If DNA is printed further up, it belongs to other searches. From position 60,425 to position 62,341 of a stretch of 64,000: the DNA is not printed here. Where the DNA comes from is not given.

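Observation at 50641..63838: Glycosylation locus coupling a polyprenol-P-sugar synthase-type GT2 with two GT-C (PMT/ArnT-like) transferases, a kinase-like enzyme and a GH-A-like hydrolase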

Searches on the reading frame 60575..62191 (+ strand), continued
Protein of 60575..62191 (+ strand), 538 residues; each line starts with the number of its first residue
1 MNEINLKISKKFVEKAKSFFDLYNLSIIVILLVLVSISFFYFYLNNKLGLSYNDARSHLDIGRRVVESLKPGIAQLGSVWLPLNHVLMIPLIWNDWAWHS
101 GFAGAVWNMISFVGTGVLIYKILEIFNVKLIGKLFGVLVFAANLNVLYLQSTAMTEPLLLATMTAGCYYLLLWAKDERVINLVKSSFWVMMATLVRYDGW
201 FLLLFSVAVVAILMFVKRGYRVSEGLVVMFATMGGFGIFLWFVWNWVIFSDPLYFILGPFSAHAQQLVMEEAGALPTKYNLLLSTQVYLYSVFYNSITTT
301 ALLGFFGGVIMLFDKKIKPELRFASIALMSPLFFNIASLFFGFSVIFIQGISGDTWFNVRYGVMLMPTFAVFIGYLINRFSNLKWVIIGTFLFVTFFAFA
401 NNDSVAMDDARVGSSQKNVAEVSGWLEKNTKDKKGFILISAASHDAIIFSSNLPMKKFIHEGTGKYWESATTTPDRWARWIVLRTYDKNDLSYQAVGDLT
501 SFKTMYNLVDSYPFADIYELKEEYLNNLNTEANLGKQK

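Call 45: search_protein_families(library=pfam, proteins=[L001:13375-13929:+, L002:12993-14366:+, L003:13037-13903:+, L001:13898-14428:+, L002:4805-5680:+, L004:4962-5858:+, L001:14492-14929:+, L001:15009-15638:+, L001:16021-17256:+], max_evalue=1)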
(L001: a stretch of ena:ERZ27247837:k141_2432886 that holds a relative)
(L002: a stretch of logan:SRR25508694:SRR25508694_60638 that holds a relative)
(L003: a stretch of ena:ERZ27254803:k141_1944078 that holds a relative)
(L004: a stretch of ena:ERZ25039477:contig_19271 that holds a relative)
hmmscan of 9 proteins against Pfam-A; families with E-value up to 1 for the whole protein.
L001:13375-13929:+ (184 aa): 0 families

L002:12993-14366:+ (457 aa): 0 families

L003:13037-13903:+ (288 aa): 3 families
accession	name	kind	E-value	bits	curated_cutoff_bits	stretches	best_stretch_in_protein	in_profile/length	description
PF00041.27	fn3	-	2.1e-10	41.1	25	1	162-239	3-82/84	Fibronectin type III domain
PF16656.11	Pur_ac_phosph_N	-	8.5e-05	23.5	30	1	168-230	9-82/93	Purple acid Phosphatase, N-terminal domain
PF10179.15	NDNF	-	0.0017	18.9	27.3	1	205-230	85-110/127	Neuron-derived neurotrophic factor, first Fn(III) domain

L001:13898-14428:+ (176 aa): 2 families
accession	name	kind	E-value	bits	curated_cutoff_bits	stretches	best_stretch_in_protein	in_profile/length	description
PF04203.18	Sortase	-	4.1e-20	72.2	26.6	1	53-173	2-123/125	Sortase domain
PF16230.10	DUF4889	-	0.098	13.3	29.7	1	109-143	29-60/71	Domain of unknown function (DUF4889)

L002:4805-5680:+ (291 aa): 5 families
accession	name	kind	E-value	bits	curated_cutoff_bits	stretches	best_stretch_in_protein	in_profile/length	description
PF01636.29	APH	-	1.2e-06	29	23.2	1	56-232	36-216/239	Phosphotransferase enzyme family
PF07914.17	DUF1679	-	0.0011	18.4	24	1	173-253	256-342/414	Uncharacterized oxidoreductase dhs-27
PF19974.5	TCAD9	-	0.0029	17.3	40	1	180-211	292-323/429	Ternary complex associated domain 9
PF02958.26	EcKL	-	0.017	14.9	22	1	185-247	215-283/294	Ecdysteroid kinase-like family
PF18115.7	Tudor_3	-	0.051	13.9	25.8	1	26-58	3-34/52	DNA repair protein Crb2 Tudor domain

L004:4962-5858:+ (298 aa): 5 families
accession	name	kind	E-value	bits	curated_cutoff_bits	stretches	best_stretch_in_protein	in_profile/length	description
PF01636.29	APH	-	2.2e-08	34.6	23.2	1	187-247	147-211/239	Phosphotransferase enzyme family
PF01633.27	Choline_kinase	-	2.7e-06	27.4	29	1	198-251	154-209/300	Choline/ethanolamine kinase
PF19974.5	TCAD9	-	0.00022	21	40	1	208-247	299-339/429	Ternary complex associated domain 9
PF01163.29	RIO1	-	0.00049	20.2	22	1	205-233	123-151/187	RIO domain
PF03109.22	ABC1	-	0.019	14.6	22.9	1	197-246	177-227/244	ABC1 atypical kinase-like domain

L001:14492-14929:+ (145 aa): 1 family
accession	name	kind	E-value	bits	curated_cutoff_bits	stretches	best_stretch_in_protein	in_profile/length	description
PF09644.15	Mg296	-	0.12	13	25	1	50-130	13-93/126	Mg296 protein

L001:15009-15638:+ (209 aa): 0 families

L001:16021-17256:+ (411 aa): 0 families

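Call 65: search_protein_families(library=ncbifam, proteins=[L001:13898-14428:+, L001:13375-13929:+, L001:20606-21100:+, L004:4962-5858:+, L002:4805-5680:+, L001:17361-19562:+, L001:19555-20586:+, L001:16021-17256:+], max_evalue=0.01)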
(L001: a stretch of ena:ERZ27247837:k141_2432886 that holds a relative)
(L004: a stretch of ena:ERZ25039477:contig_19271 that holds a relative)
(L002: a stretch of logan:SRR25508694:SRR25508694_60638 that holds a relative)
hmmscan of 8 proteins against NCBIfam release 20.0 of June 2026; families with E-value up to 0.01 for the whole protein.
L001:13898-14428:+ (176 aa): 7 families
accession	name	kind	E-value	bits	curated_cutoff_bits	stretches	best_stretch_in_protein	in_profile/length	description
NF033748.1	class_F_sortase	subfamily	5.8e-11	42.3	166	1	44-166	6-140/155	class F sortase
NF033745.1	class_C_sortase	subfamily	1.2e-09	38.3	160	1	46-172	91-218/220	class C sortase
NF033746.1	class_D_sortase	subfamily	1.4e-09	37.9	165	1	51-162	12-117/135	class D sortase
NF058671.1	sortase_SrtD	exception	5.3e-09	36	140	1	45-162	60-171/187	class D sortase, LPxTATN-specific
TIGR01076.1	sortase_fam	subfamily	1.1e-08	34.9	39.35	1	53-172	4-125/136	sortase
NF033747.1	class_E_sortase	subfamily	9e-07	28.9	160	1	45-173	67-204/211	class E sortase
TIGR03784.1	marine_sortase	equivalog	1.4e-06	28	158.25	1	81-162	79-159/174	class GN sortase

L001:13375-13929:+ (184 aa): 0 families

L001:20606-21100:+ (164 aa): 7 families
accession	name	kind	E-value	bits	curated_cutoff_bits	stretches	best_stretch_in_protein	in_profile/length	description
TIGR01076.1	sortase_fam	subfamily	3.6e-15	56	39.35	1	79-164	36-128/136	sortase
NF033745.1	class_C_sortase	subfamily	8.3e-13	48.6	160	1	80-163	132-220/220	class C sortase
NF058671.1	sortase_SrtD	exception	1.1e-12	48.1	140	1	75-151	96-171/187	class D sortase, LPxTATN-specific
NF033747.1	class_E_sortase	subfamily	1.1e-11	45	160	1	74-162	104-204/211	class E sortase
NF033746.1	class_D_sortase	subfamily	1.1e-11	44.8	165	1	75-152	42-118/135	class D sortase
NF033748.1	class_F_sortase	subfamily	9.4e-10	38.3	166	1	36-155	8-140/155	class F sortase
TIGR03784.1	marine_sortase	equivalog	5.4e-07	29.4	158.25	1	69-153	77-161/174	class GN sortase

L004:4962-5858:+ (298 aa): 12 families
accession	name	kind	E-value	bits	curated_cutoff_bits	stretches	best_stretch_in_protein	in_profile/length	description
TIGR02721.1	ycfN_thiK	equivalog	5.8e-07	28.9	299.45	1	187-265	127-205/256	thiamine kinase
NF041256.1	GntI_guanitoxin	equivalog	7.8e-06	25.4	357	1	205-250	174-218/282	guanitoxin biosynthesis pre-guanitoxin N-oxide kinase GntI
TIGR02906.1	spore_CotS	subfamily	0.0001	21.4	172.7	1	196-247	178-229/314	CotS family spore coat protein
NF038156.1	lant_syn_V_LxmK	equivalog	0.00036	19.7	315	1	202-242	187-227/347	class V lanthionine synthetase subunit LxmK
TIGR02904.1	spore_ysxE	equivalog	0.0005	19.4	263.55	1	201-243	191-234/309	spore coat protein YsxE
NF011462.0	PRK14879.1-3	equivalog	0.00054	19.8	174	1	186-230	81-125/192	Kae1-associated kinase Bud32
TIGR03724.2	arch_bud32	equivalog_domain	0.00088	18.8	125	0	207-230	105-128/193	KEOPS complex kinase/ATPase Bud32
NF011464.0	PRK14879.1-7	equivalog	0.001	18.8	246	0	208-233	124-149/221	Kae1-associated kinase Bud32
NF046102.1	CellCycRegCcrZ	equivalog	0.0022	17.4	400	1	206-246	153-194/260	cell cycle regulator CcrZ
NF011461.0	PRK14879.1-2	equivalog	0.0055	16.5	372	0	208-236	121-149/225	Kae1-associated kinase Bud32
TIGR02172.1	Fb_sc_TIGR02172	paralog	0.0069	16.2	228.2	0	206-273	153-222/226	TIGR02172 family protein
NF033068.1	APH_3p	equivalog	0.0088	15.6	205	0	192-236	159-206/255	APH(3') family aminoglycoside O-phosphotransferase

L002:4805-5680:+ (291 aa): 4 families
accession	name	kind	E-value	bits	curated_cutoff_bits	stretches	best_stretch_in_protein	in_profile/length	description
TIGR03724.2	arch_bud32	equivalog_domain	0.0016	17.9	125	1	187-215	106-134/193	KEOPS complex kinase/ATPase Bud32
TIGR02172.1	Fb_sc_TIGR02172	paralog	0.002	18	228.2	1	189-224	157-192/226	TIGR02172 family protein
TIGR02906.1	spore_CotS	subfamily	0.0022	17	172.7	1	184-247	187-251/314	CotS family spore coat protein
NF011461.0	PRK14879.1-2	equivalog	0.003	17.4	372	1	187-223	121-157/225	Kae1-associated kinase Bud32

L001:17361-19562:+ (733 aa): 1 family
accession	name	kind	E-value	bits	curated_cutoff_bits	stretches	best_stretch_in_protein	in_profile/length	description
NF040983.1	BimA_second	exception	0.001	18.1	600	1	30-180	89-236/381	trimeric autotransporter actin-nucleating factor BimA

L001:19555-20586:+ (343 aa): 0 families

L001:16021-17256:+ (411 aa): 0 families

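Call 66: search_protein_families(library=pfam, alignment_id=A1, max_evalue=1)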
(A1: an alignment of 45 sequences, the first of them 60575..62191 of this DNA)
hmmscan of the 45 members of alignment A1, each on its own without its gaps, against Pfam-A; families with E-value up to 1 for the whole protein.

A. member 1, window:60575-62191:+ (538 aa): 2 families
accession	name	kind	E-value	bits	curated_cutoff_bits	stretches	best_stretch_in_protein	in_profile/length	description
PF22041.1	GST_C_7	-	0.0085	16.5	27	1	410-481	62-134/140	Glutathione S-transferase, C-terminal domain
PF11694.13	DUF3290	-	0.3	11.5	31.3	0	11-54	6-48/144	Protein of unknown function (DUF3290)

B. families by the number of members that match (of 45 scanned): 14 families
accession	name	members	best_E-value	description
PF22041.1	GST_C_7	15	0.00025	Glutathione S-transferase, C-terminal domain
PF13623.11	SurA_N_2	4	0.15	SurA-like N-terminal domain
PF21586.3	DraIII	3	0.11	DraIII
PF11694.13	DUF3290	2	0.3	Protein of unknown function (DUF3290)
PF02366.24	PMT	1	5.8e-05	Dolichyl-phosphate-mannose-protein mannosyltransferase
PF07578.16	LAB_N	1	0.098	Lipid A Biosynthesis N-terminal domain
PF16339.10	DUF4969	1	0.15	Domain of unknown function (DUF4969)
PF25020.1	TTR_TEN1-4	1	0.2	Teneurin TTR-like domain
PF11921.14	DUF3439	1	0.23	Domain of unknown function (DUF3439)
PF11712.13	Vma12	1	0.24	Endoplasmic reticulum-based factor for assembly of V-ATPase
PF05814.16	Ac76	1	0.24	Orf76 (Ac76)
PF20535.3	DUF6750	1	0.44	Family of unknown function (DUF6750)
PF11118.13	DUF2627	1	0.47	Protein of unknown function (DUF2627)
PF20517.3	TMEM127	1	0.9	Transmembrane protein 127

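Call 70: search_protein_representatives(alignment_id=A1)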
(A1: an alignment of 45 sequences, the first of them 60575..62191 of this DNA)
Query: 45 sequences, 540 profile positions. Proteins with E-value up to 0.001 (for the whole library): 2662; up to 1e-10: 1737; up to 1e-30: 822. The best 150 are listed.
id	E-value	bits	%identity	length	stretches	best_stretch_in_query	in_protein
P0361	1.5e-263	892.0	-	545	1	7-540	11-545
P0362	1.9e-245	832.2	-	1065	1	8-533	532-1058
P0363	6.2e-163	559.9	-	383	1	5-379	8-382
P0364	1.8e-148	512.2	-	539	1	15-523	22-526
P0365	7.1e-146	503.6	-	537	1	18-525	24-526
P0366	2.1e-145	502.1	-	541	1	8-524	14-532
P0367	1.0e-144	499.8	-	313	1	231-533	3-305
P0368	1.3e-143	496.1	-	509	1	20-521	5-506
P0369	1.4e-137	476.3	-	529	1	27-522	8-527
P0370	1.9e-134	466.0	-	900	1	25-524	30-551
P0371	1.9e-128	446.1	-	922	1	15-487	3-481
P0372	1.3e-127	443.4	-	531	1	21-525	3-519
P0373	2.3e-126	439.3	-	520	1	20-528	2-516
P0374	4.2e-120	418.6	-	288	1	7-274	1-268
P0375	1.0e-118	414.0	-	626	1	18-491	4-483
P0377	1.7e-118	413.3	-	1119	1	21-524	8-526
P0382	4.1e-113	395.5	-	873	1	22-508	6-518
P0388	2.2e-110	386.5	-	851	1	22-525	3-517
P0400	3.7e-104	366.0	-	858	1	21-526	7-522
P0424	1.3e-96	341.1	-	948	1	7-508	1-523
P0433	5.5e-94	332.4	-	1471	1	29-504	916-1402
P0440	1.8e-92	327.4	-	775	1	16-505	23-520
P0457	7.0e-89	315.5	-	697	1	25-512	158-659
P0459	5.1e-88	312.7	-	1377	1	27-500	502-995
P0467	6.0e-87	309.2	-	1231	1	28-491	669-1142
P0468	1.0e-86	308.4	-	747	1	28-496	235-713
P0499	1.4e-82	294.7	-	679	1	20-512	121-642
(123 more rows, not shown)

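Call 72: search_protein_families(library=pfam, proteins=[P0364, P0370, P0377, P0382, P0388, P0400, P0440, P0457, P0468, P0499], max_evalue=0.001)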
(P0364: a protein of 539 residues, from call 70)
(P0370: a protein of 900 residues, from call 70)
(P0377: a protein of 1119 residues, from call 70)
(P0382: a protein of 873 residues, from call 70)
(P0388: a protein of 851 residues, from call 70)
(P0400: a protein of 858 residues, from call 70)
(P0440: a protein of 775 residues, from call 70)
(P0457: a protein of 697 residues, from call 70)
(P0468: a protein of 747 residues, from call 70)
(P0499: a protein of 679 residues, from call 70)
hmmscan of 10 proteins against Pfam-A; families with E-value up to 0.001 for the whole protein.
P0364 (539 aa): 0 families

P0370 (900 aa): 2 families
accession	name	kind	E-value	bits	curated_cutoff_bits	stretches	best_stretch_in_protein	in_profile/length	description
PF00150.24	Cellulase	-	9.9e-17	61.7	23.5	1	568-844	5-252/272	Cellulase (glycosyl hydrolase family 5)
PF13231.12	PMT_2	-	5.9e-07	30.3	26.1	1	106-215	21-128/160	Dolichyl-phosphate-mannose-protein mannosyltransferase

P0377 (1119 aa): 1 family
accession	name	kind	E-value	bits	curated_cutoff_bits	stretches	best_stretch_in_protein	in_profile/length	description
PF13231.12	PMT_2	-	2.8e-07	31.3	26.1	1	90-226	20-157/160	Dolichyl-phosphate-mannose-protein mannosyltransferase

P0382 (873 aa): 2 families
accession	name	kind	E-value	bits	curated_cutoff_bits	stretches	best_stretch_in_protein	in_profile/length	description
PF00150.24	Cellulase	-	7.7e-12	45.7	23.5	1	546-841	4-268/272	Cellulase (glycosyl hydrolase family 5)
PF13231.12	PMT_2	-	3.5e-07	31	26.1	1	88-200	21-131/160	Dolichyl-phosphate-mannose-protein mannosyltransferase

P0388 (851 aa): 2 families
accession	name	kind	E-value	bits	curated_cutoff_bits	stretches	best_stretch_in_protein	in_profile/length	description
PF00150.24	Cellulase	-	1.2e-17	64.7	23.5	1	548-823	18-269/272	Cellulase (glycosyl hydrolase family 5)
PF13231.12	PMT_2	-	9.9e-08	32.8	26.1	1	84-227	20-160/160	Dolichyl-phosphate-mannose-protein mannosyltransferase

P0400 (858 aa): 1 family
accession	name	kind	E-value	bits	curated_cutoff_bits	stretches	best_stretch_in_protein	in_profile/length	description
PF00150.24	Cellulase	-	3.2e-11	43.7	23.5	1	542-830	10-271/272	Cellulase (glycosyl hydrolase family 5)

P0440 (775 aa): 2 families
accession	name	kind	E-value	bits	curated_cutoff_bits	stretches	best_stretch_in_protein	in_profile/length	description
PF02366.24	PMT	-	1.3e-05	25.3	22.7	1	124-252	96-237/245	Dolichyl-phosphate-mannose-protein mannosyltransferase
PF13231.12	PMT_2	-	1.7e-05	25.5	26.1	1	112-239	23-150/160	Dolichyl-phosphate-mannose-protein mannosyltransferase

P0457 (697 aa): 1 family
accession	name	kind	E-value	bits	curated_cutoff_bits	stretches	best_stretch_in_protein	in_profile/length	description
PF13231.12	PMT_2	-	6e-07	30.3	26.1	1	238-351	21-133/160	Dolichyl-phosphate-mannose-protein mannosyltransferase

P0468 (747 aa): 0 families

P0499 (679 aa): 1 family
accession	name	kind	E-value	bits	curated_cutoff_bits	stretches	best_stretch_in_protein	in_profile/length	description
PF13231.12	PMT_2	-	7.1e-11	43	26.1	1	206-346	22-160/160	Dolichyl-phosphate-mannose-protein mannosyltransferase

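Call 73: list_cluster_members(proteins=[P0388, P0370, P0371, P0459, P0433, P0362, P0364, P0499, P0467, P0424])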
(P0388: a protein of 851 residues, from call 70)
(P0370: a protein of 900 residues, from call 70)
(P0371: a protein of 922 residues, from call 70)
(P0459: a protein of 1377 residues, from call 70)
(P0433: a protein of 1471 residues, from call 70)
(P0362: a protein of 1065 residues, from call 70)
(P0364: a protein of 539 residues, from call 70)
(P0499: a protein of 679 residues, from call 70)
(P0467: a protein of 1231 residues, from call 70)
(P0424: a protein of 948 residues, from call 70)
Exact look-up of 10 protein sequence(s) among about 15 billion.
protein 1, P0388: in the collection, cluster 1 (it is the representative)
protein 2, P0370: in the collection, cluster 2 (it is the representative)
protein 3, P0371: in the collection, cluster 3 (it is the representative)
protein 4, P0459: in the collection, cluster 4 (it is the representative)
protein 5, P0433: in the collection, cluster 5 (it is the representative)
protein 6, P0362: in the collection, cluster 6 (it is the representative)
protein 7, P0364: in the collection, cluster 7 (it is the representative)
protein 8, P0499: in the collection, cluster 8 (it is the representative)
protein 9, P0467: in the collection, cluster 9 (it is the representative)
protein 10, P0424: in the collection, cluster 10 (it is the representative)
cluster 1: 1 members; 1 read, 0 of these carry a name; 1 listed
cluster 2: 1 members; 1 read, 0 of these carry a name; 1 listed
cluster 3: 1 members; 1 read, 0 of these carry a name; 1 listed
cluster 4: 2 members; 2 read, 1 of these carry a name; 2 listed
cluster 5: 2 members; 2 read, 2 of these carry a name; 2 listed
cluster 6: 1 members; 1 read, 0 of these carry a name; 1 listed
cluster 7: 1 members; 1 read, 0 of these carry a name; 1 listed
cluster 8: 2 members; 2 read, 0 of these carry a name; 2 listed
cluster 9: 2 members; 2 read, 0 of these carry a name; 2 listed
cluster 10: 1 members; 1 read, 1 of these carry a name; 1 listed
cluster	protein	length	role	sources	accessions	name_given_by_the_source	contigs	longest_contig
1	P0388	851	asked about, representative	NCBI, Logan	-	-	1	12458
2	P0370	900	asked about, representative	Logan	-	-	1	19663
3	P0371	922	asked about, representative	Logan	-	-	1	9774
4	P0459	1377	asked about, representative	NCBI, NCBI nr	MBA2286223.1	MAG: glycosyltransferase [Ktedonobacteraceae bacterium] | glycosyltransferase [Ktedonobacteraceae bacterium]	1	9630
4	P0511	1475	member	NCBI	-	-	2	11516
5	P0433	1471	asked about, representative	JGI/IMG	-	cellulose synthase/poly-beta-1,6-N-acetylglucosamine synthase-like glycosyltransferase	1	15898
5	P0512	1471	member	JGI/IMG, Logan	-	cellulose synthase/poly-beta-1,6-N-acetylglucosamine synthase-like glycosyltransferase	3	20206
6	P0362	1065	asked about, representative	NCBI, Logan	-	-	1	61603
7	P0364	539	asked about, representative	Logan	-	-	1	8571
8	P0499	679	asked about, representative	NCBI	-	-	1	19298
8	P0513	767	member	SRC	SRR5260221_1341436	-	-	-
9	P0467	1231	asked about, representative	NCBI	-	-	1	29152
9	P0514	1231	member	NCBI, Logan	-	-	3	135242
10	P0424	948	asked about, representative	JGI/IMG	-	hypothetical protein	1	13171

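Call 79: find_related_loci(query=A6, collection=metagenome_contigs, flank=10000)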
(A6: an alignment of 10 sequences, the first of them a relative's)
Query A6 (851 aa) in metagenome_contigs; peptide patterns used: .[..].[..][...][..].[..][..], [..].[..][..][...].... (x = any residue, [..] = any of these).
600 stretches matched a pattern (row limit reached: there are more); 559 encode a relative of the query (tblastn E <= 1e-3); the best 80 are kept; 80 distinct loci.
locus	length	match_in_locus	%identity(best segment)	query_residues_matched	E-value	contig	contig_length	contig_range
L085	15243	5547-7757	50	11-743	0e+0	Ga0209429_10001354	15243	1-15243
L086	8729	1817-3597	60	193-832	0e+0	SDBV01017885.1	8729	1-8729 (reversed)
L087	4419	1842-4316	42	18-851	0e+0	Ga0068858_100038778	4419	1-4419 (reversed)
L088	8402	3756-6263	39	15-834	0e+0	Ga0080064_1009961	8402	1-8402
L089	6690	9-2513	37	25-834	9e-177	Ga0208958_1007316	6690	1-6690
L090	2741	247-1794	53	6-518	8e-175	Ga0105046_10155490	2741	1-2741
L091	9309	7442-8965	52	23-528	8e-155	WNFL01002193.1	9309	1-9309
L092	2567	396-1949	47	5-515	4e-148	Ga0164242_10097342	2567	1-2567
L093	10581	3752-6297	38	1-834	6e-153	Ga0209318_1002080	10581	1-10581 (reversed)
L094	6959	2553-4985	30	16-830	9e-105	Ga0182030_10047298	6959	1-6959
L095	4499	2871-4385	38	2-520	4e-97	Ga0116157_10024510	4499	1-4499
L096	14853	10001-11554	39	12-532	1e-95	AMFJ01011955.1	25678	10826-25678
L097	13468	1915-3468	39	12-532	1e-95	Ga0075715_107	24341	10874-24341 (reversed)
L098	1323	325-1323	53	5-337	6e-103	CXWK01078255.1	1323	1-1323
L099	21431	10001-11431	39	20-512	1e-93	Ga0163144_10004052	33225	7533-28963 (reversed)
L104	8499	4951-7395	28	19-839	2e-90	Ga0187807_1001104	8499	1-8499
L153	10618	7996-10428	27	16-830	3e-82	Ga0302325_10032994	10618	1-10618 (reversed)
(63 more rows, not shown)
